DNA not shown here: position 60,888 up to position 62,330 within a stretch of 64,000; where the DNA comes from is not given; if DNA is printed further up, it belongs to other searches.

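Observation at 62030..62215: GC-anomalous patch (about 50-55% GC in a 30% GC genome) covering the 3' end of P2 and its downstream flank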

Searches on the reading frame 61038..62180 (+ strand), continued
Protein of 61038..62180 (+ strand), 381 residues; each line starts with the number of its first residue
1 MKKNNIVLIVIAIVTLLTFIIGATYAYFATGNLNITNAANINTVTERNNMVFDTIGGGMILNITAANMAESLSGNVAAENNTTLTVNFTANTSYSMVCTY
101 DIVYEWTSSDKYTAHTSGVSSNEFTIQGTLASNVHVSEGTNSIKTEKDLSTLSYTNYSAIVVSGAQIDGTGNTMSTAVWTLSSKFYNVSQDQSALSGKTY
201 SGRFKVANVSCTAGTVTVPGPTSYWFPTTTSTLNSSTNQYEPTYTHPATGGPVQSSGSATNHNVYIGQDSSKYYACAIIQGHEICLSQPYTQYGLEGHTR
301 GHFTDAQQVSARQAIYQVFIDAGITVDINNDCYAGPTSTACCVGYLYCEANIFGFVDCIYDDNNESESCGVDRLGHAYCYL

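Call 33: find_homologous_proteins(query=L043:12464-13612:+)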
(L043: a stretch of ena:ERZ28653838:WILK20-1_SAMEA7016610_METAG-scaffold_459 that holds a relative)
Query L043:12464-13612:+ (383 aa): 1071 proteins with E <= 0.001 among 4152 candidates; the best 120 are listed.
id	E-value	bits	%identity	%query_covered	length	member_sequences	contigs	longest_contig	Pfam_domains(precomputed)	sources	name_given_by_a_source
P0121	4.2e-247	837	100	100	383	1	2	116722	PF00078.33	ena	-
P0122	1.1e-172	593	71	100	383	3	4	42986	PF00078.33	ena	-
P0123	3.0e-167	575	68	100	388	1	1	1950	PF00078.33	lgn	-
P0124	4.6e-164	564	68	100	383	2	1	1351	PF00078.33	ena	-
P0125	7.7e-136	471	61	99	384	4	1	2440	PF00078.33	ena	-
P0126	3.6e-135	469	61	99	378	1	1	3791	PF00078.33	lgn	-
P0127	5.9e-134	465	60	99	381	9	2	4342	PF00078.33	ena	-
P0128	1.3e-133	464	60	98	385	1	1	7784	PF00078.33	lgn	-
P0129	1.4e-132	461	62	98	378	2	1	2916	PF00078.33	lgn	-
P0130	8.3e-132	458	60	99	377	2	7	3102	PF00078.33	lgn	-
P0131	2.3e-131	457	59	99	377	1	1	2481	PF00078.33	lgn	-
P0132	3.2e-131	456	60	99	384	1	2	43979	PF00078.33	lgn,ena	-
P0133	6.9e-131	455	58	99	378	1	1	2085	PF00078.33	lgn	-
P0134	1.1e-130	455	59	99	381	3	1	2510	PF00078.33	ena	-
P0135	3.2e-130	453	56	99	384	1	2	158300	PF00078.33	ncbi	-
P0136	4.0e-130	453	58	99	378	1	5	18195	PF00078.33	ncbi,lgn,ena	-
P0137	6.0e-130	452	58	99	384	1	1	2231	PF00078.33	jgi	-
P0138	7.0e-130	452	56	99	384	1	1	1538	PF00078.33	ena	-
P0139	9.6e-130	451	59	98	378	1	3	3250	PF00078.33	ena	-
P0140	2.1e-129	450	58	99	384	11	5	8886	PF00078.33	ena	-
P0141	4.6e-129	449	58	99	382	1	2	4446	PF00078.33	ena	-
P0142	5.1e-129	449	58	98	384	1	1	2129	PF00078.33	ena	-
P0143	8.5e-129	448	59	99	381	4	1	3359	PF00078.33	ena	-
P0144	2.6e-128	447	58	99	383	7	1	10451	PF00078.33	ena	-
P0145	2.9e-128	447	56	99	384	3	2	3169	PF00078.33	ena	-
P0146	1.1e-127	445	56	99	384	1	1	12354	PF00078.33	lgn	-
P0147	1.5e-127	444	56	99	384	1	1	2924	PF00078.33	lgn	-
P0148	1.8e-127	444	58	99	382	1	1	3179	PF00078.33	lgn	-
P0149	3.5e-127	443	59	98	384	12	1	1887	PF00078.33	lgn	-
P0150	3.9e-127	443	58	99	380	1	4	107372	PF00078.33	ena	-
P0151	5.4e-127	442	57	98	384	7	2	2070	PF00078.33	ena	-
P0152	1.1e-126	441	56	99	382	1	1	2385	PF00078.33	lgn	-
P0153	1.5e-126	441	58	99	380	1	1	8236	PF00078.33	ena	-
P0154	2.9e-126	440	57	99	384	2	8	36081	PF00078.33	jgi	-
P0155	5.5e-126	439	57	99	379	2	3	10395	PF00078.33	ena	-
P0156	5.6e-126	439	57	99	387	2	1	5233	PF00078.33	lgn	-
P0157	7.1e-126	439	57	99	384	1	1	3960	PF00078.33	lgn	-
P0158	1.1e-125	438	57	99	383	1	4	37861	PF00078.33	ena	-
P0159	1.1e-125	438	58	99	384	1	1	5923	PF00078.33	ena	-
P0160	1.5e-125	438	56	99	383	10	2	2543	PF00078.33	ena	-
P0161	1.7e-125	437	56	99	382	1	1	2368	PF00078.33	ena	-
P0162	2.2e-125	437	58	99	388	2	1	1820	PF00078.33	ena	-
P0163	3.7e-125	436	58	99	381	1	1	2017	PF00078.33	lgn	-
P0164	3.8e-125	436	56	99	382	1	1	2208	PF00078.33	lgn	-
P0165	5.9e-125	436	58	99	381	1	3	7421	PF00078.33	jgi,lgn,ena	-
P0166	7.0e-125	435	58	99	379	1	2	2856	PF00078.33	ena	-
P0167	7.6e-125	435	57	99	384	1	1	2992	PF00078.33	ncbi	-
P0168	8.4e-125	435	58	99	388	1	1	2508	PF00078.33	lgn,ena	-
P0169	1.3e-124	435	56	99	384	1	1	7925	PF00078.33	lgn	-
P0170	1.6e-124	434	56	99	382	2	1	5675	PF00078.33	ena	-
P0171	2.6e-124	433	58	99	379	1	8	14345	PF00078.33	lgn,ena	-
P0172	3.6e-124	433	58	99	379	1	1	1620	PF00078.33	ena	-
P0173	4.6e-124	433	57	99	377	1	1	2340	PF00078.33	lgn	-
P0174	6.3e-124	432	57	97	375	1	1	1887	PF00078.33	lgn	-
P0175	7.6e-124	432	58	99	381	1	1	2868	PF00078.33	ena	-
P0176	2.0e-123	431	56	99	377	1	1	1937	PF00078.33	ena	-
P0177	2.0e-123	431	58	99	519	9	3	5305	PF00078.33,PF01624.26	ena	-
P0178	2.1e-123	431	58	99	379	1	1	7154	PF00078.33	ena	-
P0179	2.5e-123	430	57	99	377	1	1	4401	PF00078.33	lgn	-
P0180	7.4e-123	429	58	99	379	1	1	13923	PF00078.33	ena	-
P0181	7.7e-123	429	57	98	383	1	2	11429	PF00078.33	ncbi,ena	-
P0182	7.8e-123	429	58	99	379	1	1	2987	PF00078.33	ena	-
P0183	1.0e-122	428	56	99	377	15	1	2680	PF00078.33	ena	-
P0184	1.1e-122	428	58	99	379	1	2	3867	PF00078.33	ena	-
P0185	1.1e-122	428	56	99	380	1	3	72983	PF00078.33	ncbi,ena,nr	ncbi:MAG: RNA-directed DNA polymerase [Bacilli bacterium]|nr:RNA-directed DNA polymerase [Bacilli ba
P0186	1.2e-122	428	56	99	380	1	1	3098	PF00078.33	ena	-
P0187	1.3e-122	428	57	99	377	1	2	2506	PF00078.33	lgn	-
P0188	2.1e-122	427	55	99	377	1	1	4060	PF00078.33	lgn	-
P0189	3.4e-122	427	57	99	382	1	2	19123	PF00078.33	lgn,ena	-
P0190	6.4e-122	426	60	87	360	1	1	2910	PF00078.33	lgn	-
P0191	6.5e-122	426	57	99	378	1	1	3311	PF00078.33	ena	-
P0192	8.4e-122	425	57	99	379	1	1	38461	PF00078.33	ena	-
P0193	1.1e-121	425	57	99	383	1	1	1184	PF00078.33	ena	-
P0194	2.1e-121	424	56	99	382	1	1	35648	PF00078.33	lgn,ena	-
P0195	3.1e-121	423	57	99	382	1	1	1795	PF00078.33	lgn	-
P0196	6.5e-121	422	56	99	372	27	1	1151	PF00078.33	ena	-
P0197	6.5e-121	422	56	99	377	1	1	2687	PF00078.33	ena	-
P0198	9.3e-121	422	55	99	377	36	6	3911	PF00078.33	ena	-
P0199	9.3e-121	422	56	99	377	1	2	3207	PF00078.33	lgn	-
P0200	1.6e-120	421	56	98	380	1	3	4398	PF00078.33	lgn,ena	-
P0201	1.7e-120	421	57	99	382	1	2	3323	PF00078.33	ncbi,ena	-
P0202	2.0e-120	421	55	99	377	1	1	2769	PF00078.33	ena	-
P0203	2.5e-120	420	56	99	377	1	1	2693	PF00078.33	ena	-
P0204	3.5e-120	420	55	99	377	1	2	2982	PF00078.33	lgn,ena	-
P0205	3.9e-120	420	56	99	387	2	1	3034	PF00078.33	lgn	-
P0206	4.2e-120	420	56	99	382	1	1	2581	PF00078.33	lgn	-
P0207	5.1e-120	419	56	99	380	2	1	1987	PF00078.33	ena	-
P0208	5.3e-120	419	56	99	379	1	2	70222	PF00078.33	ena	-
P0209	5.3e-120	419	56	99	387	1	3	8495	PF00078.33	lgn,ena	-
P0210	7.6e-120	419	56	99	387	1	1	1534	PF00078.33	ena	-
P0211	8.8e-120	419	56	99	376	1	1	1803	PF00078.33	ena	-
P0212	1.1e-119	418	56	99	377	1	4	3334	PF00078.33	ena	-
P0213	1.3e-119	418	55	99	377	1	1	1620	PF00078.33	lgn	-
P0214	1.3e-119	418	56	99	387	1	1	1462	PF00078.33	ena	-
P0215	1.4e-119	418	56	99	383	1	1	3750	PF00078.33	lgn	-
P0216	1.6e-119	418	55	99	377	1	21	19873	PF00078.33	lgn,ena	-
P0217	1.7e-119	418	56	98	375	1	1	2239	PF00078.33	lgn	-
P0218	2.2e-119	417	56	99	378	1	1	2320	PF00078.33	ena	-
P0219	2.3e-119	417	55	99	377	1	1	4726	PF00078.33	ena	-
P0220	3.0e-119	417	56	99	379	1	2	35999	PF00078.33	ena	-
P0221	3.0e-119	417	56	99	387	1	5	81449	PF00078.33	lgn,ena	-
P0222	3.9e-119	416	56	99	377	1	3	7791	PF00078.33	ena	-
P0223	5.9e-119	416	56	99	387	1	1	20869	PF00078.33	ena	-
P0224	6.8e-119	416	56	98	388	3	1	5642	PF00078.33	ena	-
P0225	7.8e-119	415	59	87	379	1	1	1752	PF00078.33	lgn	-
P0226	1.1e-118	415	55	99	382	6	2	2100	PF00078.33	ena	-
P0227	1.4e-118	415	56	99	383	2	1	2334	PF00078.33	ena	-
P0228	1.7e-118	414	55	99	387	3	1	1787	PF00078.33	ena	-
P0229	1.9e-118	414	56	99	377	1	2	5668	PF00078.33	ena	-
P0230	2.0e-118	414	56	99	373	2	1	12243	PF00078.33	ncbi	-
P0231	3.1e-118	414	56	99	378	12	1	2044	PF00078.33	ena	-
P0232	4.6e-118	413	55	99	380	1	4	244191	PF00078.33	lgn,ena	-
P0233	5.1e-118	413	54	99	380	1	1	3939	PF00078.33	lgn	-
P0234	6.5e-118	412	55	99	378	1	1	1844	PF00078.33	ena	-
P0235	1.1e-117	412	55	99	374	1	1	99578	PF00078.33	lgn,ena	-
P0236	1.3e-117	411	56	97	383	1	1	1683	PF00078.33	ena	-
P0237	1.7e-117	411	55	99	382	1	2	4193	PF00078.33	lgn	-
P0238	2.0e-117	411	55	99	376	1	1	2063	PF00078.33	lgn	-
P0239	2.1e-117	411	54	99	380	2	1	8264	PF00078.33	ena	-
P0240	2.3e-117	411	54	99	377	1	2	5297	PF00078.33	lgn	-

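Call 40: find_encoding_contigs(protein=P0167, flank=5000, max_places=3)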
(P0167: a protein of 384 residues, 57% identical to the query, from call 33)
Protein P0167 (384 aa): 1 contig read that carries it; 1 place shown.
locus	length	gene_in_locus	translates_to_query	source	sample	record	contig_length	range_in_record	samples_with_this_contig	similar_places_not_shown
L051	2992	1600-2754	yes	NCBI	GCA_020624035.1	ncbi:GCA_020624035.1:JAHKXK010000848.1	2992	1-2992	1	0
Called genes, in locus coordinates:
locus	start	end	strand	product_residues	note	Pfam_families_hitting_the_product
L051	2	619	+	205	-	?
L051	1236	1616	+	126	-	PF22296:bAvd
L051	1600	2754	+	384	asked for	PF00078:RVT_1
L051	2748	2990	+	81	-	?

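Call 41: find_encoding_contigs(protein=P0135, flank=6000, max_places=3)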
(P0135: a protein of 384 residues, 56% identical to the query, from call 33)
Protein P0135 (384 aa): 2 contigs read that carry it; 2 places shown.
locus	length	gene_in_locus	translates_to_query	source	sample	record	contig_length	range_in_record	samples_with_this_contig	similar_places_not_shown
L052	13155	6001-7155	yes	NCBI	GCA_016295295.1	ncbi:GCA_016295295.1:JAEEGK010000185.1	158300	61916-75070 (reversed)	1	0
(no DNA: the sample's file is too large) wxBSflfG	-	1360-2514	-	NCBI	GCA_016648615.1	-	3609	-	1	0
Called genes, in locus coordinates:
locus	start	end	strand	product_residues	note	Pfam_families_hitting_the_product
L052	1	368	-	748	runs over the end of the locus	PF12846:AAA_10 (faint), PF17854:FtsK_alpha, PF01580:FtsK_SpoIIIE, PF09397:FtsK_gamma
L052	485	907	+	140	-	PF12652:CotJB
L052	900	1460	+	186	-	PF05067:Mn_catalase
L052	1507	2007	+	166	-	PF18955:DUF5698, PF10035:DUF2179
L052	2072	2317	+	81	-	PF13443:HTH_26 (faint), PF13744:HTH_37 (weak), PF12844:HTH_19 (weak), PF01381:HTH_3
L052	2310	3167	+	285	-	PF02498:Bro-N (weak)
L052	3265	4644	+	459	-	-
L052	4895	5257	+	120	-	-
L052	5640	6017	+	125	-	PF22296:bAvd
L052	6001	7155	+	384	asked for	PF00078:RVT_1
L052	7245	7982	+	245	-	PF12686:DUF3800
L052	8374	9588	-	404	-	PF00375:SDF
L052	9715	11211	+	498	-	PF08238:Sel1 (weak)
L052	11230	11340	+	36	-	-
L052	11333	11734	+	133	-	PF00383:dCMP_cyt_deam_1, PF26947:CDL (weak)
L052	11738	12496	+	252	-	PF00106:adh_short, PF08659:KR, PF13460:NAD_binding_10 (weak), PF13561:adh_short_C2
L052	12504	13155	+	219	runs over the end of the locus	PF11188:DUF2975 (weak)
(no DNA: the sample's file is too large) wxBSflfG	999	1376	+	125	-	PF22296:bAvd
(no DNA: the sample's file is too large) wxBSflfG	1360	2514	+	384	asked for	PF00078:RVT_1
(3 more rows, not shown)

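Call 53: find_encoding_contigs(protein=P0024, flank=10000, max_places=2)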
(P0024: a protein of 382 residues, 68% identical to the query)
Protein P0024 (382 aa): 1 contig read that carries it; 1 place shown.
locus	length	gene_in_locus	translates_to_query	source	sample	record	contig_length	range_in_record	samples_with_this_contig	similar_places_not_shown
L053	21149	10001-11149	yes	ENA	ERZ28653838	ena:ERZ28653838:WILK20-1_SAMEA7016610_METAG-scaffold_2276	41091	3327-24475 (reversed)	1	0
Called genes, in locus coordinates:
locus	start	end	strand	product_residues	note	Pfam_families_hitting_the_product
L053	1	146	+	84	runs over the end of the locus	-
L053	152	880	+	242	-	PF00565:SNase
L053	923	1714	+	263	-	PF02535:Zip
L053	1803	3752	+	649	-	PF08239:SH3_3 (weak), PF00404:Dockerin_1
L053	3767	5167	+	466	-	PF12733:Cadherin-like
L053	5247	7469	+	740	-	PF02463:SMC_N, PF00005:ABC_tran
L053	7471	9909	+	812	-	PF00005:ABC_tran, PF02687:FtsX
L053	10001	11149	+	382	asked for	-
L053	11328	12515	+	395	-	PF01996:F420_ligase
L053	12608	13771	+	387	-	-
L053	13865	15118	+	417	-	PF00768:Peptidase_S11, PF07943:PBP5_C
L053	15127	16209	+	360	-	PF03734:YkuD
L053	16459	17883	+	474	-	PF00587:tRNA-synt_2b, PF03129:HGTP_anticodon, PF09180:ProRS-C_1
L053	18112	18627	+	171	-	-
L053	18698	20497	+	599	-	-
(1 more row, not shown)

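Call 54: predict_structure(alignment_id=A4)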
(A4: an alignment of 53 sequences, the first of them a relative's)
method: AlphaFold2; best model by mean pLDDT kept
length: 381 residues; sequences in the alignment: 53
mean_pLDDT: 79.6   pTM: 0.51
mean pLDDT of the five models: 79.6, 78.0, 76.0, 73.8, 70.0
residues with pLDDT >= 90: 93; 70-90: 220; 50-70: 42; < 50: 26
segments of 3 or more residues with pLDDT < 50: 28-50, 55-57
pLDDT, mean of each block of 10 residues (from residue 1): 75 86 57 33 35 54 61 70 81 79 84 79 86 81 86 83 87 83 83 79 85 74 93 88 94 93 94 91 83 65 83 83 83 93 92 92 88 92 83
secondary structure, 60 per line:
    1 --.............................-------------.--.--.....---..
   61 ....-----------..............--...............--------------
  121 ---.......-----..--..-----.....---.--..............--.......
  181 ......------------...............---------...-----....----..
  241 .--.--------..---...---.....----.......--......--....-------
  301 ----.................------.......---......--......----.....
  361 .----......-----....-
elements in order: H3-31 E51-55 E59-64 E76-89 E92-106 E124-130 E158-171 E174-186 E199-213 E223-225 E231-234 E239-241 E264-268 E273-279 E282-287 H290-293 H305-321 H328-331 E332-334 E338-343 E346-351 E356-361 E366-371 E377-380

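Call 57: fold_search(model_id=the predicted structure, library=pdb)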
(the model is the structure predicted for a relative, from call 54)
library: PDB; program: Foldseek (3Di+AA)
matches with E <= 10: 1126; with E <= 0.001: 0
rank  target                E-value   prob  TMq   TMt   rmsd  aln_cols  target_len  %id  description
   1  2df7_D                6.8e-03  0.15  0.08  0.08  22.4       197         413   10  Crystal structure of infectious bursal disease virus VP2 subviral particle (released 2006-06-27)
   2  2df7_B                9.0e-03  0.18  0.12  0.11  24.3       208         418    9  Crystal structure of infectious bursal disease virus VP2 subviral particle (released 2006-06-27)
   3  2df7_C                1.2e-02  0.13  0.08  0.08  22.4       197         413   11  Crystal structure of infectious bursal disease virus VP2 subviral particle (released 2006-06-27)
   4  2df7_L                1.2e-02  0.11  0.09  0.08  22.3       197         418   11  Crystal structure of infectious bursal disease virus VP2 subviral particle (released 2006-06-27)
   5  2df7_N                1.3e-02  0.13  0.08  0.08  22.4       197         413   11  Crystal structure of infectious bursal disease virus VP2 subviral particle (released 2006-06-27)
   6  2df7_H                1.4e-02  0.12  0.08  0.08  22.9       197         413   11  Crystal structure of infectious bursal disease virus VP2 subviral particle (released 2006-06-27)
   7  7vrn_I                1.5e-02  0.09  0.08  0.07  23.4       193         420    9  Structure of infectious bursal disease virus Gt strain (released 2022-03-30)
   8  2df7_K                1.6e-02  0.20  0.12  0.11  23.7       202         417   10  Crystal structure of infectious bursal disease virus VP2 subviral particle (released 2006-06-27)
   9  2df7_P                1.6e-02  0.08  0.08  0.07  23.0       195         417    9  Crystal structure of infectious bursal disease virus VP2 subviral particle (released 2006-06-27)
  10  5ec5_B                1.8e-02  0.06  0.09  0.11  27.9       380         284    9  Crystal structure of lysenin pore (released 2016-05-18)
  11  8okh_A                2.0e-02  0.72  0.18  0.34   9.6       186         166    9  Crystal structure of Bdellovibrio bacteriovorus Bd1399 (released 2023-10-25)
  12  2df7_R                2.0e-02  0.08  0.08  0.07  22.2       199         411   11  Crystal structure of infectious bursal disease virus VP2 subviral particle (released 2006-06-27)
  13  9vqm_B                2.1e-02  0.11  0.14  0.09  18.4       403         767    8  Cryo-EM structure of Elapor1WT in tetrameric form (released 2025-07-23)
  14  3fbm                  2.1e-02  0.10  0.08  0.07  22.0       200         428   10  D431N Mutant VP2 Protein of Infectious Bursal Disease Virus; Derived T=1 Particles (released 2009-01-13)
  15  7vrp_C                2.1e-02  0.09  0.08  0.07  23.0       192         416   10  Structure of infectious bursal disease virus Gx strain (released 2022-03-30)
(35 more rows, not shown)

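Call 86: search_protein_families(library=pfam, proteins=[L043:11298-11678:+, L043:12088-12486:+, L043:12464-13612:+], max_evalue=0.1)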
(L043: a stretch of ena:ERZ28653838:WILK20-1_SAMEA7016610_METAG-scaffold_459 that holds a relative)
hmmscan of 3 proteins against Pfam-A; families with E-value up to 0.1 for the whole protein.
L043:11298-11678:+ (127 aa): 1 family
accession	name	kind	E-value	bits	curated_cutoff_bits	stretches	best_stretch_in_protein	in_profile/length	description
PF01624.25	MutS_I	-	0.0059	17.3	20.6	1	2-56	11-73/113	MutS domain I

L043:12088-12486:+ (133 aa): 2 families
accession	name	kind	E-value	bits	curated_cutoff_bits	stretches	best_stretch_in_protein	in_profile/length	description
PF22296.2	bAvd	-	2.2e-10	41.4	40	1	24-126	1-106/107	bAvd-like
PF14136.11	DUF4303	-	0.021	15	23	1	41-87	96-137/155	Domain of unknown function (DUF4303)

L043:12464-13612:+ (383 aa): 1 family
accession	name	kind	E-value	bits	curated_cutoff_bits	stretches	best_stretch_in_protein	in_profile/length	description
PF00078.32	RVT_1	-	1e-15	58.4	29.6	1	71-317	8-205/205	Reverse transcriptase (RNA-dependent DNA polymerase)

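Call 89: find_encoding_contigs(protein=P0049, flank=10000, max_places=2)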
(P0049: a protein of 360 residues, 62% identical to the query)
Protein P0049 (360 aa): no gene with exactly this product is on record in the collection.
